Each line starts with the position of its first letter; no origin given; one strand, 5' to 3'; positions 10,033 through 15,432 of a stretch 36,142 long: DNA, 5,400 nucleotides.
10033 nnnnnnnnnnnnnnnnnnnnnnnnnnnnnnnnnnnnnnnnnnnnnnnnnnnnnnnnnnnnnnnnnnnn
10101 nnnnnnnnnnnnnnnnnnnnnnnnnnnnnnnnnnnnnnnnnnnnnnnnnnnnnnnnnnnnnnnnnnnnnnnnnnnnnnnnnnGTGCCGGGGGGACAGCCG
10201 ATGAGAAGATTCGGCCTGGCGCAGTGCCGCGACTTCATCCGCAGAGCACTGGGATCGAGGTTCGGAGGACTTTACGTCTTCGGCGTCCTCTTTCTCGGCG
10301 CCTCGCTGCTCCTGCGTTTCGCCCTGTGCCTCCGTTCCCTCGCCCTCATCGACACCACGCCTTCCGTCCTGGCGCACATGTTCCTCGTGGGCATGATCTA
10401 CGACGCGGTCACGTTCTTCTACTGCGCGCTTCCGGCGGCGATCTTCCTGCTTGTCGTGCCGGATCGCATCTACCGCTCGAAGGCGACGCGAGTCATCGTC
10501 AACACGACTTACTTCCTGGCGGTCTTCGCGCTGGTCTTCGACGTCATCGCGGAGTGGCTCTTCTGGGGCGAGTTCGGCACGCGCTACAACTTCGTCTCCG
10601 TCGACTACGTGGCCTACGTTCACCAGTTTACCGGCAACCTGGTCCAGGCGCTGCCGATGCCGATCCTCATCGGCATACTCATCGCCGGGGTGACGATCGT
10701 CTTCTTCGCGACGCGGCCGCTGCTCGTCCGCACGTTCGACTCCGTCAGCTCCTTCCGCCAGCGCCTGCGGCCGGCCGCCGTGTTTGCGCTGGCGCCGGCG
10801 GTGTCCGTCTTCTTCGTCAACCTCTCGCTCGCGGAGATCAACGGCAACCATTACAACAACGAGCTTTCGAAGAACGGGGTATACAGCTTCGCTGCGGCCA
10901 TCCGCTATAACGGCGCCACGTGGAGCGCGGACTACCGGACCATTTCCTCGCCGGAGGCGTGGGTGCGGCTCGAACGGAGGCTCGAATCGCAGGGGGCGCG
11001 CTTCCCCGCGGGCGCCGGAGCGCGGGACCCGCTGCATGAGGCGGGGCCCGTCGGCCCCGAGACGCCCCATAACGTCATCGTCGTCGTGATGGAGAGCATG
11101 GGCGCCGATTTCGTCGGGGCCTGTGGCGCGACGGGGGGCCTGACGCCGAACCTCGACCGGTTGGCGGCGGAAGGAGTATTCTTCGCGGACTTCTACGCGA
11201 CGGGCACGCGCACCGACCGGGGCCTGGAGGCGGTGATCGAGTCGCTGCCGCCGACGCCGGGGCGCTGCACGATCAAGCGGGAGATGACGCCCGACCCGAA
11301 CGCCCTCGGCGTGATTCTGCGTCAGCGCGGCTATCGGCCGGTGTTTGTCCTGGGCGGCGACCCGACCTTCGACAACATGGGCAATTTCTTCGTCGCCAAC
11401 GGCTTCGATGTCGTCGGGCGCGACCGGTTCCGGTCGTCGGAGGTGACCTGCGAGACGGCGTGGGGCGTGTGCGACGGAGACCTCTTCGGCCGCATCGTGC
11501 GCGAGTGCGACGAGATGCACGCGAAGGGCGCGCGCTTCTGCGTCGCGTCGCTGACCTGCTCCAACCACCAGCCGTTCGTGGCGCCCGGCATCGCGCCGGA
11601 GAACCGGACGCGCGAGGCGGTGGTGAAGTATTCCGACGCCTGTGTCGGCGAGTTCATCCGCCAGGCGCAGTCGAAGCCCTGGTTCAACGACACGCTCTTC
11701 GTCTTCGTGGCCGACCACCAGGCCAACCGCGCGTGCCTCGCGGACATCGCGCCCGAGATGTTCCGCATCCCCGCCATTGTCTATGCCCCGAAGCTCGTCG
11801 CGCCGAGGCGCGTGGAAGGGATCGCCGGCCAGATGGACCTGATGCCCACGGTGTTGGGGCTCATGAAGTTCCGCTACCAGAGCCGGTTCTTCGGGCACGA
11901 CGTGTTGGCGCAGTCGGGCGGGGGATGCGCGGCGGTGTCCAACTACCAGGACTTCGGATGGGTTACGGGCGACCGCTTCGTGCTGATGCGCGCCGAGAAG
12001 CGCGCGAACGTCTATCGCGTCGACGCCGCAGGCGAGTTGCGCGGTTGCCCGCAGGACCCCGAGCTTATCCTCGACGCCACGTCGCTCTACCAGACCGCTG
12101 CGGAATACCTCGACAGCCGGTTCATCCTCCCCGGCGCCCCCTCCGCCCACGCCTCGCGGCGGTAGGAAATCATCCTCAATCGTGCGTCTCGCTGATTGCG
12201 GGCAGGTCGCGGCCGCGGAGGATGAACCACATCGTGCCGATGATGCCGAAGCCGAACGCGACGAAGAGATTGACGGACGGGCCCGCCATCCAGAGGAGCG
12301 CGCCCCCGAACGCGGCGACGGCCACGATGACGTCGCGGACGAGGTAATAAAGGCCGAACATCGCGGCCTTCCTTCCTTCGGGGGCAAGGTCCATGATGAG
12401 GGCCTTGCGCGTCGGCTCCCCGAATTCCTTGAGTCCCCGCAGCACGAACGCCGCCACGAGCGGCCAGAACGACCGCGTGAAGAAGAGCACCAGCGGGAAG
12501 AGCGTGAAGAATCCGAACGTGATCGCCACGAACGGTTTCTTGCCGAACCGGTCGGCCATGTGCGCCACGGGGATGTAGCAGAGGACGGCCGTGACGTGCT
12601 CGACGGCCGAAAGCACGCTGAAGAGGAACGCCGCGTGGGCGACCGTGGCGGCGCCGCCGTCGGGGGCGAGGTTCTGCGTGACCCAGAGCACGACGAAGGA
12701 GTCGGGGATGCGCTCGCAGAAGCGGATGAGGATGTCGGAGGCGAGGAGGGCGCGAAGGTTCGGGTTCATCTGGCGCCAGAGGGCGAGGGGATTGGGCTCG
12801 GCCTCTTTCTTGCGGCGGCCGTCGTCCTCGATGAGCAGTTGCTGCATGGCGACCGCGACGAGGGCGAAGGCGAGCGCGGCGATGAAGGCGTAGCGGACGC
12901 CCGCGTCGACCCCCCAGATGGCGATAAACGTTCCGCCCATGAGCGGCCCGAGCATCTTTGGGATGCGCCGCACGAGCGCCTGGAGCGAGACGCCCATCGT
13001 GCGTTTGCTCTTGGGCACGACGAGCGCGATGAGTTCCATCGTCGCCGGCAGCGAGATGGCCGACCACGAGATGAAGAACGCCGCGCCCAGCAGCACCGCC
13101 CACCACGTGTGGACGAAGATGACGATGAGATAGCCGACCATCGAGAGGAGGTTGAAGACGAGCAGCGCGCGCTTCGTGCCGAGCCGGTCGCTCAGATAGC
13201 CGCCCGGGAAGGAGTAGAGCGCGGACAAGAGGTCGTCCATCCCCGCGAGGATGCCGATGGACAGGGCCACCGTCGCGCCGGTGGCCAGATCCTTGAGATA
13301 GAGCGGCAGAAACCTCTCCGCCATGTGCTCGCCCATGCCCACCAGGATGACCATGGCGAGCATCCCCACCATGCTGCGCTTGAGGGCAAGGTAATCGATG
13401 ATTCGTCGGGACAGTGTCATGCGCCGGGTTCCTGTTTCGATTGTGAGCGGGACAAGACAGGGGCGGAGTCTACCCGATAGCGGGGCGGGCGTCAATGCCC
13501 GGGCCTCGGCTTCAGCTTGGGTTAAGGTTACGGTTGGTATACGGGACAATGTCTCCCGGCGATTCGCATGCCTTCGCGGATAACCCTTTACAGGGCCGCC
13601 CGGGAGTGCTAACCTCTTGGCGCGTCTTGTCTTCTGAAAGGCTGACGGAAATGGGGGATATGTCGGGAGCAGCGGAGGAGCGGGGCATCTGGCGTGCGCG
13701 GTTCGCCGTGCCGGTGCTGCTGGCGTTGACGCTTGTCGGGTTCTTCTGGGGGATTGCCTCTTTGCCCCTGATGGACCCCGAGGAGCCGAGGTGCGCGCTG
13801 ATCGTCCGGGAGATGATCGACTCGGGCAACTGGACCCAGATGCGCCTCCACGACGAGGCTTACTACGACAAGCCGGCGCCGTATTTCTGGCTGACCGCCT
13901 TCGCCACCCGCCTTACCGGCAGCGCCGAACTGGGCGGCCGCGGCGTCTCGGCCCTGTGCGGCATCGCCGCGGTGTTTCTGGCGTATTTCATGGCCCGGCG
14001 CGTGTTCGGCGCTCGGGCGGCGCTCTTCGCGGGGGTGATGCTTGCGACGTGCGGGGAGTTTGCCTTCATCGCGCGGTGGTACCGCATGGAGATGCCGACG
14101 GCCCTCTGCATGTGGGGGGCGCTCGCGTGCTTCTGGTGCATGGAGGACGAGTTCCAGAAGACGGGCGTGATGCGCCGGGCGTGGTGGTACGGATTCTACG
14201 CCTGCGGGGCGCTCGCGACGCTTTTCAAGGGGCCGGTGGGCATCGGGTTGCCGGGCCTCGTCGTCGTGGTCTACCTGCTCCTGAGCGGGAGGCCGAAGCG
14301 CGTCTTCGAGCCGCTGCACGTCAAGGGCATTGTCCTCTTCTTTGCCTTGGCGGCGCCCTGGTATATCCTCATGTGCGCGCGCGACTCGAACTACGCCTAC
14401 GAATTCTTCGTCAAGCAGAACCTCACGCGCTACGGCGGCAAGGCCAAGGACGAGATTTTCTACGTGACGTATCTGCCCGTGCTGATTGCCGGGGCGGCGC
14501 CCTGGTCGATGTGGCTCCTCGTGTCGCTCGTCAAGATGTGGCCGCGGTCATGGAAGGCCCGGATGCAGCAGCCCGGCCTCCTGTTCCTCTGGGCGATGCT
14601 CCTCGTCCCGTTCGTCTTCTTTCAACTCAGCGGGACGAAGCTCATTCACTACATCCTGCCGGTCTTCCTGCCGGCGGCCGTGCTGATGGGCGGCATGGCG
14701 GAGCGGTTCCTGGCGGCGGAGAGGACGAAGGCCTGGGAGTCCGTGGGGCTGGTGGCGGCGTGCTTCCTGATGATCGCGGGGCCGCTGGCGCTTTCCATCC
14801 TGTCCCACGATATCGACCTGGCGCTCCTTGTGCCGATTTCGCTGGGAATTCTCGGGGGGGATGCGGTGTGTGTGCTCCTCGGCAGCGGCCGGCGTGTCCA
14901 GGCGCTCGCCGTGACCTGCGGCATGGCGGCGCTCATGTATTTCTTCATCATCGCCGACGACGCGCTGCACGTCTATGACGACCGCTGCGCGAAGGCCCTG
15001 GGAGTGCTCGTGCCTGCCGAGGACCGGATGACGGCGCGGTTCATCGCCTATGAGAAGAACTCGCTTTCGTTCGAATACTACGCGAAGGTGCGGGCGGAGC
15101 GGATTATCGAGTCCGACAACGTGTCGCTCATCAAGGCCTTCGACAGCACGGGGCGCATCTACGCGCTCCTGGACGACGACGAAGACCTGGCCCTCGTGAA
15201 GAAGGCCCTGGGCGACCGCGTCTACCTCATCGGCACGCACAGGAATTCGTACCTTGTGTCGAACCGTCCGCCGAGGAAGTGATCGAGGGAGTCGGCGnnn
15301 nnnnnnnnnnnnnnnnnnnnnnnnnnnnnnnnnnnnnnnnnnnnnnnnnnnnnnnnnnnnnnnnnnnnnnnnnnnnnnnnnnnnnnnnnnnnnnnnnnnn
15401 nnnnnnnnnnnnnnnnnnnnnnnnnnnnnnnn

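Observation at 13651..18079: arn/lgm-like aminosugar lipid-modification cluster using a ChbG/YdjC deacetylase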

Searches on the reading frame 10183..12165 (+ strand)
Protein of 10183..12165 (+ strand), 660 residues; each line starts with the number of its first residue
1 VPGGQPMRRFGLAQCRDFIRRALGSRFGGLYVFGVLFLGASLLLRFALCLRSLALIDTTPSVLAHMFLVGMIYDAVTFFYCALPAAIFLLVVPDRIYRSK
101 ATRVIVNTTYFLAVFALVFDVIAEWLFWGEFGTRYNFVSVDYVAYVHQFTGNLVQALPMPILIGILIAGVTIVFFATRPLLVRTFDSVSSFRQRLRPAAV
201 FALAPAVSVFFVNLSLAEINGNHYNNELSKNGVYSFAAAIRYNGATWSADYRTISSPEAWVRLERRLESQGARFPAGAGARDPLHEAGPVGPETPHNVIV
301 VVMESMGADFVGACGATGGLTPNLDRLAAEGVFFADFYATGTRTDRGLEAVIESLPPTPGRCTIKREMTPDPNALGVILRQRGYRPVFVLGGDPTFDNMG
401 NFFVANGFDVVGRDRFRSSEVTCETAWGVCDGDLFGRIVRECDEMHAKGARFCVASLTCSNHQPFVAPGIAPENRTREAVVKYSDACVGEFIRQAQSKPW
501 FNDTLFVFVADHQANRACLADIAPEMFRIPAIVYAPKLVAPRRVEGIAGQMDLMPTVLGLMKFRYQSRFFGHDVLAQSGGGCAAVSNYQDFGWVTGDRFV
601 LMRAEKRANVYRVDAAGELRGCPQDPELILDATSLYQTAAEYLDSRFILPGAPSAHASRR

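Call 5: search_protein_families(library=pfam, proteins=[window:10183-12165:+], max_evalue=0.01)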
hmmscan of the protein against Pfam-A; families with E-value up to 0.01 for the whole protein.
window:10183-12165:+ (660 aa): 2 families
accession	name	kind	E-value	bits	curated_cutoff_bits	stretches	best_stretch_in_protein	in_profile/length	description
PF00884.28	Sulfatase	-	8e-33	114.5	25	1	297-561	2-299/301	Sulfatase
PF01663.27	Phosphodiest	-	0.0061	16.6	23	0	472-514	179-221/342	Type I phosphodiesterase / nucleotide pyrophosphatase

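Call 6: search_protein_families(library=ncbifam, proteins=[window:10183-12165:+], max_evalue=0.01)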
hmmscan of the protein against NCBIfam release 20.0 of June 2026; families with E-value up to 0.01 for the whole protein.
window:10183-12165:+ (660 aa): 7 families
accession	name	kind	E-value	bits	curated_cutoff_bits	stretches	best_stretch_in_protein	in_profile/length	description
NF009027.0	PRK12363.1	equivalog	2.4e-22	79.4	572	1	295-589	156-470/703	phosphoglycerol transferase I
NF003000.0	PRK03776.1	equivalog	1.7e-10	39.6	574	1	318-515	183-398/763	phosphatidylglycerol--membrane-oligosaccharide glycerophosphotransferase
NF045661.1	HdlasePehA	equivalog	1.9e-08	33.4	900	1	296-342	3-49/506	phosphoric/sulfuric ester hydrolase PehA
TIGR03417.1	chol_sulfatase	equivalog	1e-07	31.2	433.45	1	473-567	251-350/500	choline-sulfatase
NF053595.1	LptchSynLtaSGpos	equivalog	2e-07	29.9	970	1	185-577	134-543/626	lipoteichoic acid synthase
NF010322.0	PRK13759.1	equivalog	1.6e-06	26.9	481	1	297-340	8-51/486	arylsulfatase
NF038282.1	LapC_YejM_PbgA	exception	0.0016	16.8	825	0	476-558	413-497/584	LPS biosynthesis-modulating metalloenzyme YejM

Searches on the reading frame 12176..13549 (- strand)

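Call 5: search_protein_families(library=pfam, proteins=[window:12176-13549:-], max_evalue=0.01)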
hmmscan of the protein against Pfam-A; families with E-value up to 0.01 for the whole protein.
window:12176-13549:- (457 aa): 2 families
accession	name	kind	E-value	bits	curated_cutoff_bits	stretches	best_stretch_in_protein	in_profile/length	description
PF07690.21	MFS_1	-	8.6e-31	107.5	33.4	2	65-279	3-218/347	Major Facilitator Superfamily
PF00083.30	Sugar_tr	-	0.0029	17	22.3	1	109-189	59-142/452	Sugar (and other) transporter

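Call 6: search_protein_families(library=ncbifam, proteins=[window:12176-13549:-], max_evalue=0.01)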
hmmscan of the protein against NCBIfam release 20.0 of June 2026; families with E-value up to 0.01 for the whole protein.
window:12176-13549:- (457 aa): 21 families
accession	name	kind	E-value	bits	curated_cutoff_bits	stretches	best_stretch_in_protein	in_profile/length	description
NF012174.0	tet_MFS_A_B_C_D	equivalog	1.6e-14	53.5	475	2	58-304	2-248/382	Tet(A)/Tet(B)/Tet(C) family tetracycline efflux MFS transporter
TIGR00900.1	2A0121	subfamily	6.2e-13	48.8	319.6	2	68-262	9-199/364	H+ Antiporter protein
TIGR00880.1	2_A_01_02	superfamily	1.9e-12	47.5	131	2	323-440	12-131/141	multidrug resistance protein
NF045486.1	tet_MFS_30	exception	1.7e-11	44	730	2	58-249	3-187/392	tetracycline efflux MFS transporter Tet(30)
NF012177.1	tet_MFS_42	exception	3.7e-10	39.6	850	2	307-419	35-147/411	tetracycline efflux MFS transporter Tet(42)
NF012188.1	tet_MFS_Y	exception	5.2e-08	32.3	820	1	58-407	3-343/391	tetracycline efflux MFS transporter Tet(Y)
NF045684.1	tet_MFS_65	exception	1.4e-07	31.1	800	1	66-294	4-231/383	tetracycline efflux MFS transporter Tet(65)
NF012187.0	tet_MFS_E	exception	3.4e-07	29.7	820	1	60-308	5-254/405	tetracycline efflux MFS transporter Tet(E)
NF007372.0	PRK09874.1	equivalog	5e-07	29.2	571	1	57-362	13-312/408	multidrug efflux MFS transporter MdtG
TIGR00881.1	2A0104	subfamily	4e-06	26.1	407.75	2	322-450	44-175/379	phosphoglycerate transporter protein PgtP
NF012175.1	tet_MFS_L_K_45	equivalog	9.6e-06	24.6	650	1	117-208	56-148/444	Tet(L)/Tet(K)/Tet(45) family tetracycline efflux MFS transporter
NF012185.0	tet_MFS_L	exception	1.9e-05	23.8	925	1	117-208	70-162/457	tetracycline efflux MFS transporter Tet(L)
NF008654.0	PRK11652.1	equivalog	2.7e-05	23.2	479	0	65-251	13-196/397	multidrug efflux MFS transporter EmrD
NF012184.0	tet_MFS_45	exception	5.9e-05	22.2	975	1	117-208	70-162/458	tetracycline efflux MFS transporter Tet(45)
NF012195.0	tet_MFS_H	exception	9.6e-05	21.6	840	1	58-233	3-173/392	tetracycline efflux MFS transporter Tet(H)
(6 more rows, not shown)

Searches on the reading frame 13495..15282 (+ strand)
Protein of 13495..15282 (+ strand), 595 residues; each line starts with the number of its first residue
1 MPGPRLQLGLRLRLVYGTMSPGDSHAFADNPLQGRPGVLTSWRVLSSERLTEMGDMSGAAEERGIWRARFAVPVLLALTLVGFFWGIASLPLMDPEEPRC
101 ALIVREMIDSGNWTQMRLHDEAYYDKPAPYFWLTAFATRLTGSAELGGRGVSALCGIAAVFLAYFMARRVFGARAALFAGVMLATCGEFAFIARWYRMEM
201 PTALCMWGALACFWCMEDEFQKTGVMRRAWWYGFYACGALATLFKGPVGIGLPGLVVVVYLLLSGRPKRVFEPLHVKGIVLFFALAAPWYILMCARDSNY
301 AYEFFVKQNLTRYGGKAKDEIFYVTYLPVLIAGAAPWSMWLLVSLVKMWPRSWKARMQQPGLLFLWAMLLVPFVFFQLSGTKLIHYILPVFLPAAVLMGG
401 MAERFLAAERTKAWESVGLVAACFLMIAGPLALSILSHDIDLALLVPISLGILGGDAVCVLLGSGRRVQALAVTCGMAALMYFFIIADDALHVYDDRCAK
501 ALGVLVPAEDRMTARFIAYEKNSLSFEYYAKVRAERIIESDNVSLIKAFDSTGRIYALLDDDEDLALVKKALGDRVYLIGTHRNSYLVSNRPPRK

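Call 5: search_protein_families(library=pfam, proteins=[window:13495-15282:+], max_evalue=0.01)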
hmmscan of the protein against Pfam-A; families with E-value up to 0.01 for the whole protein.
window:13495-15282:+ (595 aa): 1 family
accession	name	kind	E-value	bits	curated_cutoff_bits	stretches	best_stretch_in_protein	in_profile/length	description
PF13231.12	PMT_2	-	1e-17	65.2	26.1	1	125-291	1-159/160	Dolichyl-phosphate-mannose-protein mannosyltransferase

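Call 6: search_protein_families(library=ncbifam, proteins=[window:13495-15282:+], max_evalue=0.01)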
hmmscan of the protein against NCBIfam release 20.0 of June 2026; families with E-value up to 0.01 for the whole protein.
window:13495-15282:+ (595 aa): 2 families
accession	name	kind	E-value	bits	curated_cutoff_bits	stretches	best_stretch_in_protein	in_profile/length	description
NF009784.2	PRK13279.1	equivalog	2.3e-42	145.3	567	1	72-427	7-357/539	lipid IV(A) 4-amino-4-deoxy-L-arabinosyltransferase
TIGR03663.1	TIGR03663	subfamily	1.5e-05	24.3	126.25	1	131-241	56-157/435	flippase activity-associated protein Agl23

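Call 28: search_solved_structures(query=window:13651-15282:+, max_evalue=0.01, show_alignments=1)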
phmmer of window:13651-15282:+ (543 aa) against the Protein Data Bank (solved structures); distinct sequences matched with E-value up to 0.01: 1.
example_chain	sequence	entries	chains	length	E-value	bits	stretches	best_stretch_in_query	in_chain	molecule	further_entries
5ezm_A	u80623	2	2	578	5.6e-41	144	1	14-388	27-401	4-amino-4-deoxy-L-arabinose transferase or related glycosyltransferases of PMT family | 4-amino-4-deoxy-L-arabinose (L-Ara4N) transferase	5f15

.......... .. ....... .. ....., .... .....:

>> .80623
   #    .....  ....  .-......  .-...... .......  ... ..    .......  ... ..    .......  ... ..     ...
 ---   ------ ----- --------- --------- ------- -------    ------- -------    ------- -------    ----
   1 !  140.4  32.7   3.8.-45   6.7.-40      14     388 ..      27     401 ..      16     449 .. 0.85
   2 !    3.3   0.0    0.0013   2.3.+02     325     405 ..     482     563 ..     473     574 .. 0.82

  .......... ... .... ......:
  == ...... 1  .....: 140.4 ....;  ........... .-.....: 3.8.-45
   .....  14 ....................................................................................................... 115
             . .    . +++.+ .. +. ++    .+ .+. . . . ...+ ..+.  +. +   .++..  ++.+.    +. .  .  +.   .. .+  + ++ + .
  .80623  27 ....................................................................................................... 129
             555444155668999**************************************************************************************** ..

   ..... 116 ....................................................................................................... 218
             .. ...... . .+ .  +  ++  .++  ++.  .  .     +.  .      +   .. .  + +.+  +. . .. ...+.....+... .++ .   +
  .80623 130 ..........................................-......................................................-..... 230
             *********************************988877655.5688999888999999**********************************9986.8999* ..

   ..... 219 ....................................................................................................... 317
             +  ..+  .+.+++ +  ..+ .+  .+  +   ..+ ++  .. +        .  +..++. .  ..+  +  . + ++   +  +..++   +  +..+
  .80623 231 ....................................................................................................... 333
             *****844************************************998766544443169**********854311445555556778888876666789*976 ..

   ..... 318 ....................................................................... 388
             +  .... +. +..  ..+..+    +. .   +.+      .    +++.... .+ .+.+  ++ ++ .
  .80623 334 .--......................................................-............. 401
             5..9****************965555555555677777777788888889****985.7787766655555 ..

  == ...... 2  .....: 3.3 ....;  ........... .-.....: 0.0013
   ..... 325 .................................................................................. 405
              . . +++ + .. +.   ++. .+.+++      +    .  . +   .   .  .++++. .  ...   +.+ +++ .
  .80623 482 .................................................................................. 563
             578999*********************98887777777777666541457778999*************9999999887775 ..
